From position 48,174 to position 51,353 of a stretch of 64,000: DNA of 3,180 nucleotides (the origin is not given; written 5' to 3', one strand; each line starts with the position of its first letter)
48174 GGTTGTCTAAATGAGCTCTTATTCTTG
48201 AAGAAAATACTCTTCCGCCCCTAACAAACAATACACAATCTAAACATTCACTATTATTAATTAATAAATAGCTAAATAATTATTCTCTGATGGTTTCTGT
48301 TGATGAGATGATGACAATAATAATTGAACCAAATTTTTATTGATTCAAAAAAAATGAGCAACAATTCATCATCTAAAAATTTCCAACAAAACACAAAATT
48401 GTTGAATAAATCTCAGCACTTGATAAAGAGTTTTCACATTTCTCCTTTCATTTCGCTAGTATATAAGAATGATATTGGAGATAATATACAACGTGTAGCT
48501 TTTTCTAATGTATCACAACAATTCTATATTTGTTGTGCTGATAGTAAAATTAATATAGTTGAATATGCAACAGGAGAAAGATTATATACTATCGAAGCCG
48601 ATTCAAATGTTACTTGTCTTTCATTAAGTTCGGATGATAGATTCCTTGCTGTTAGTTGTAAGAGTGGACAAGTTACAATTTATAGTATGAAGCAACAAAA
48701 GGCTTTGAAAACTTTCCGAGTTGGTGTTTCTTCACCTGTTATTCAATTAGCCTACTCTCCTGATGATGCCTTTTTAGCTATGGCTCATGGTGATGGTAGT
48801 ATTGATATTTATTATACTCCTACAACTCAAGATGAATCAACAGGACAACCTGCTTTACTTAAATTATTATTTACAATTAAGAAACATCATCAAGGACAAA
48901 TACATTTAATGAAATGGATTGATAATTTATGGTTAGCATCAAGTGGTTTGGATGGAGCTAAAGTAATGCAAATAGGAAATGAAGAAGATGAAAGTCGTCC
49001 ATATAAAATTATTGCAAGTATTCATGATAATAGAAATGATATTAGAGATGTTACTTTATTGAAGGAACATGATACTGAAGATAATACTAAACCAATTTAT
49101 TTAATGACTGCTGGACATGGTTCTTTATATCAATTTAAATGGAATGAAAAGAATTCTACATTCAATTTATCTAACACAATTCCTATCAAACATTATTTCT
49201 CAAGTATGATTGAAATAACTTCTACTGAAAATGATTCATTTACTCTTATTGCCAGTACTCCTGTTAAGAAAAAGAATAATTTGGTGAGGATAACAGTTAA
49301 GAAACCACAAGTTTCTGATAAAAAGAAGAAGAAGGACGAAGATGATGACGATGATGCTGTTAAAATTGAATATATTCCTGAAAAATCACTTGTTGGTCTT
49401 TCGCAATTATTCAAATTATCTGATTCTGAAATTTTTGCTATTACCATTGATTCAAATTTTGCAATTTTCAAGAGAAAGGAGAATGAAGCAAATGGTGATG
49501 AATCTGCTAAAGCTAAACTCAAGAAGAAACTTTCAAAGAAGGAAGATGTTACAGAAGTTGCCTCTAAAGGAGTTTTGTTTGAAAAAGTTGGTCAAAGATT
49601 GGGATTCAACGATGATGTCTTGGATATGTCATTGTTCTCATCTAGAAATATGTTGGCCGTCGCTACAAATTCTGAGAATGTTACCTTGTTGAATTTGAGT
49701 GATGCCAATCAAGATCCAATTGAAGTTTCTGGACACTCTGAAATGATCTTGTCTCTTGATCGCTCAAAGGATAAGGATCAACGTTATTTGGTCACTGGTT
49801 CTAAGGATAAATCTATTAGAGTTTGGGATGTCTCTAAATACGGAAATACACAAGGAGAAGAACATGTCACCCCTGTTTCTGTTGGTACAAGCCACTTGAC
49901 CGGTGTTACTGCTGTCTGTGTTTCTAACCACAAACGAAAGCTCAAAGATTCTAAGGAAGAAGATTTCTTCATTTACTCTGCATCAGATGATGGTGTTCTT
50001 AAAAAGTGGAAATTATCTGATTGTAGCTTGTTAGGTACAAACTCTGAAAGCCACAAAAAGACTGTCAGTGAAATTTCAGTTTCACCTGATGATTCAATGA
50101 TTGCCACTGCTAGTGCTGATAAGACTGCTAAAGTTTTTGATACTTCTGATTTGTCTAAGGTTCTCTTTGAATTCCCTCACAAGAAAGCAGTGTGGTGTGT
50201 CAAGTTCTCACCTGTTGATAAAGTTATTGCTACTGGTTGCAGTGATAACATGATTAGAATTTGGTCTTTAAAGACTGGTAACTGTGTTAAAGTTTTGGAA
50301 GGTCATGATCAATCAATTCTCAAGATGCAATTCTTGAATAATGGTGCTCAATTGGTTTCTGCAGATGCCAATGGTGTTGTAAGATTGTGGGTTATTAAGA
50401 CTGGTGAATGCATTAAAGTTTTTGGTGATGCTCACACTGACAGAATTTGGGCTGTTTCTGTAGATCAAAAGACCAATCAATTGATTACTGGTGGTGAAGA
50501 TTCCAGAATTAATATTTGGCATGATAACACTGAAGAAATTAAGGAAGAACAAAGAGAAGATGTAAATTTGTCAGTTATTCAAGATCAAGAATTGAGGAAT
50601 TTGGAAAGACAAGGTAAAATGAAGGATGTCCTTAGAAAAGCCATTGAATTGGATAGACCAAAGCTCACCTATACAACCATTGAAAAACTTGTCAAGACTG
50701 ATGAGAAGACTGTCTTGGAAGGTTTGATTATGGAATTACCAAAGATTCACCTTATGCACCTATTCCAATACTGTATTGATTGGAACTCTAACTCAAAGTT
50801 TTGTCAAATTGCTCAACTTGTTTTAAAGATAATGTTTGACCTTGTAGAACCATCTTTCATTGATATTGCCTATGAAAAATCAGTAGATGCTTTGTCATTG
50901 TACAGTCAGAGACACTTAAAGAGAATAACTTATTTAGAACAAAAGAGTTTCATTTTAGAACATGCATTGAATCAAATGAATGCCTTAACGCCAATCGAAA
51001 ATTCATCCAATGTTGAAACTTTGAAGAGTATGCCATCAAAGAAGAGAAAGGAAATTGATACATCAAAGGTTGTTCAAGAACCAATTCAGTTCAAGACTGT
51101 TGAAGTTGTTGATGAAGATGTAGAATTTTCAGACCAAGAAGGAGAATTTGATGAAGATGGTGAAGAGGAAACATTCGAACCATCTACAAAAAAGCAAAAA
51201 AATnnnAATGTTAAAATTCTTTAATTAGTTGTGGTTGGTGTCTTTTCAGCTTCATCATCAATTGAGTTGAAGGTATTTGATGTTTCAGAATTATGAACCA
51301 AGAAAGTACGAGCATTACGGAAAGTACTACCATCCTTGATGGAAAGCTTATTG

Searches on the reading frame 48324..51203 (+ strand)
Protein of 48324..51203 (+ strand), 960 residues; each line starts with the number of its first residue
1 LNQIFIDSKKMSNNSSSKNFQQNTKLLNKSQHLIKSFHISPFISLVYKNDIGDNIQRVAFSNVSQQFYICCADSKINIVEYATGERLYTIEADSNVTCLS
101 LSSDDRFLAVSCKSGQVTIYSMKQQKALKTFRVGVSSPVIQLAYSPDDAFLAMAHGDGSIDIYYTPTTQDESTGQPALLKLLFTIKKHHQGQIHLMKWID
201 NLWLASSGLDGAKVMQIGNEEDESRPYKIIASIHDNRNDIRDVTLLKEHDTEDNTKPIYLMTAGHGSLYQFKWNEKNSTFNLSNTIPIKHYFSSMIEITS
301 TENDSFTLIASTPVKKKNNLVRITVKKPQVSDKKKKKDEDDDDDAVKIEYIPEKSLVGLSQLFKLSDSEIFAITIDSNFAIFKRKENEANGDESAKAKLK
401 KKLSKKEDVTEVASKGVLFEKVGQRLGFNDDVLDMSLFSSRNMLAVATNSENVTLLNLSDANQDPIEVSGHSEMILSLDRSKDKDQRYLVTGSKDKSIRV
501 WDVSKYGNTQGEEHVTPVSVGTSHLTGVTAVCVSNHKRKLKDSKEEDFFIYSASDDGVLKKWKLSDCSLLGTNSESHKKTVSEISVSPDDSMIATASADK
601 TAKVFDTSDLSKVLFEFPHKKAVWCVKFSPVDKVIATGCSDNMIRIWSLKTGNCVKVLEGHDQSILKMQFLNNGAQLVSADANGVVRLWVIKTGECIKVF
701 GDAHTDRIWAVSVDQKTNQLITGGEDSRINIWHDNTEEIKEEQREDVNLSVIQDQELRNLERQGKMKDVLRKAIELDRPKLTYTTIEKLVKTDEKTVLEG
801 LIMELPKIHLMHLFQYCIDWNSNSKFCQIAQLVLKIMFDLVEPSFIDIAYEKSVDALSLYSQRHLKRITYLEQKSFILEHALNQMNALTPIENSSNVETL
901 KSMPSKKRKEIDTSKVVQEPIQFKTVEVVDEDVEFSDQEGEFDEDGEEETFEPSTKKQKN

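Call 71: search_protein_families(library=pfam, proteins=[window:48324-51203:+])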
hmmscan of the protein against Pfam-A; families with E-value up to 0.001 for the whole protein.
window:48324-51203:+ (960 aa): 49 families (the best 25 are shown)
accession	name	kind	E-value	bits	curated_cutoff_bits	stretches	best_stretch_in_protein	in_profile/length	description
PF25174.1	Beta-prop_THOC3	-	2.5e-55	187.9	305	3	550-733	17-199/272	THOC3 beta-propeller domain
PF25173.1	Beta-prop_WDR3_1st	-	2e-54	184.6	154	4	575-733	26-183/184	WDR3 first beta-propeller domain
PF00400.38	WD40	-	5.7e-48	159.8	27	5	614-648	4-39/39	WD domain, G-beta repeat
PF24814.1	WD40_Prp19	-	3.7e-46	157.9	320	3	543-737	62-252/281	Prp19 WD40 domain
PF23414.1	Beta-prop_EML_2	-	3.8e-44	151.5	90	3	550-698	13-160/266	Echinoderm microtubule-associated protein second beta-propeller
PF24817.1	WD40_WDHD1_1st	-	6.8e-44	150.6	109.9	3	523-699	3-165/291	WDHD1 first WD40 domain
PF25172.1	Beta-prop_WDR3_2nd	-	1.1e-41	143.4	140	4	602-738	157-292/293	WDR3 second beta-propeller domain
PF24807.1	WD40_CDC20-Fz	-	3.1e-41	142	200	2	429-732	8-292/292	CDC20/Fizzy WD40 domain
PF24805.1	EIF3I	-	4e-32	112.1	200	4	657-737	5-84/324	EIF3I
PF25175.1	Beta-prop_WDR5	-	1.7e-31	110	250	2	549-733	24-207/296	WDR5 beta-propeller domain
PF24796.1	WDR55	-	2.3e-31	109.4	200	4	620-733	7-123/296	WDR55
PF25168.1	Beta-prop_WDR36-Utp21_2nd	-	1.6e-30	107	84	3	550-657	172-277/335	WDR36/Utp21 second beta-propeller domain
PF25171.1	Beta-prop_WDR36-Utp21_1st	-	1.6e-30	106.9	80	2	611-732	140-263/266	WDR36/Utp21 first beta-propeller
PF08625.16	Utp13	-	1.2e-29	103.6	25.9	1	754-885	1-140/140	Utp13 specific WD40 associated domain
PF12894.13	ANAPC4_WD40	-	2.6e-23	82.5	22.9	2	83-134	25-79/91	Anaphase-promoting complex subunit 4 WD40 domain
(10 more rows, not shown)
